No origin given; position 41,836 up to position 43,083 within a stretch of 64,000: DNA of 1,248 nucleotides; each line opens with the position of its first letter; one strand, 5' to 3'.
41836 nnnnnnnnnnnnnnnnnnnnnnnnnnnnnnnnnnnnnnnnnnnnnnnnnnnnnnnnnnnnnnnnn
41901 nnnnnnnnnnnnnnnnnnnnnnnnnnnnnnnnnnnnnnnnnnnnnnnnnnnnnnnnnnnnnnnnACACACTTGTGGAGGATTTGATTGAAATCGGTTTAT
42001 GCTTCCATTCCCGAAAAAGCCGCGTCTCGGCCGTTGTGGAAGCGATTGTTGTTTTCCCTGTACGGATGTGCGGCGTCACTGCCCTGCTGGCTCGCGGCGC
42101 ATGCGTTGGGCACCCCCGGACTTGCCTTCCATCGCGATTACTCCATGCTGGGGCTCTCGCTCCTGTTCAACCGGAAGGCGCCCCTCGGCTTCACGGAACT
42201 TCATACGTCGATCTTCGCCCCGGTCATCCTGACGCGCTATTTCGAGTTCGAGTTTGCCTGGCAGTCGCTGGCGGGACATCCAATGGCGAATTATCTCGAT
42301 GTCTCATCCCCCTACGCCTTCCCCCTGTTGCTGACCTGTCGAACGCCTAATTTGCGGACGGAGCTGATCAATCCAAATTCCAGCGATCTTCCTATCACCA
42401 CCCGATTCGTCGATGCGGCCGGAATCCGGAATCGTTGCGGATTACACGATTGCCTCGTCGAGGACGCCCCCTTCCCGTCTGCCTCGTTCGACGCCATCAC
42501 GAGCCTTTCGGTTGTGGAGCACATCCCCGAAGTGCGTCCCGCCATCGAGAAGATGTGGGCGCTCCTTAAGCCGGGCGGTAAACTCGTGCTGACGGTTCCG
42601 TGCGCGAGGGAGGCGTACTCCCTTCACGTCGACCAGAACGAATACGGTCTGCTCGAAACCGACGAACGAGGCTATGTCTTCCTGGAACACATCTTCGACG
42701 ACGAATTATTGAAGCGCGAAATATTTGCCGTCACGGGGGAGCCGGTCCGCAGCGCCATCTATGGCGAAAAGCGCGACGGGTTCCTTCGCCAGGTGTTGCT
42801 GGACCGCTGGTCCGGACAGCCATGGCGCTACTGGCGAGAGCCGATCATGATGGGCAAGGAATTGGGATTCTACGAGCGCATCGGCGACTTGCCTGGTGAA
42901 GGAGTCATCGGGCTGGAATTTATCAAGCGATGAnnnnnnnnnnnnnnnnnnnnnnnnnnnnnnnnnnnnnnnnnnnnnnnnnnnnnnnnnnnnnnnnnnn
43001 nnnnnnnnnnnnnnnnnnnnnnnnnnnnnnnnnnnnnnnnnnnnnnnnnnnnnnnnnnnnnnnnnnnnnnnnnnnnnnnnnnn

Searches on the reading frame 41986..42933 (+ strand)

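Call 7: search_protein_families(library=pfam, proteins=[window:41986-42933:+], max_evalue=0.1)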
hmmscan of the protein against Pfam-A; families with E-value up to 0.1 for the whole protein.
window:41986-42933:+ (315 aa): 6 families
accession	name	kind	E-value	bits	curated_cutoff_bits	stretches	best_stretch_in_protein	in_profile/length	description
PF08241.18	Methyltransf_11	-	3.9e-10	40.7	21.2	1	153-202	46-95/95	Methyltransferase domain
PF13489.12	Methyltransf_23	-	5e-08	33.3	27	1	158-222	72-136/164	Methyltransferase domain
PF08242.18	Methyltransf_12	-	5.3e-07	30.7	30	1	157-200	57-98/98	Methyltransferase domain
PF13649.12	Methyltransf_25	-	2.5e-06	28.5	27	1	140-198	39-97/97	Methyltransferase domain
PF13847.12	Methyltransf_31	-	0.00022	21.4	27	1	153-220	58-129/145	Methyltransferase domain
PF20922.3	Anamorsin_N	-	0.061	13.5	27.1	1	161-207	45-92/163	Anamorsin, N-terminal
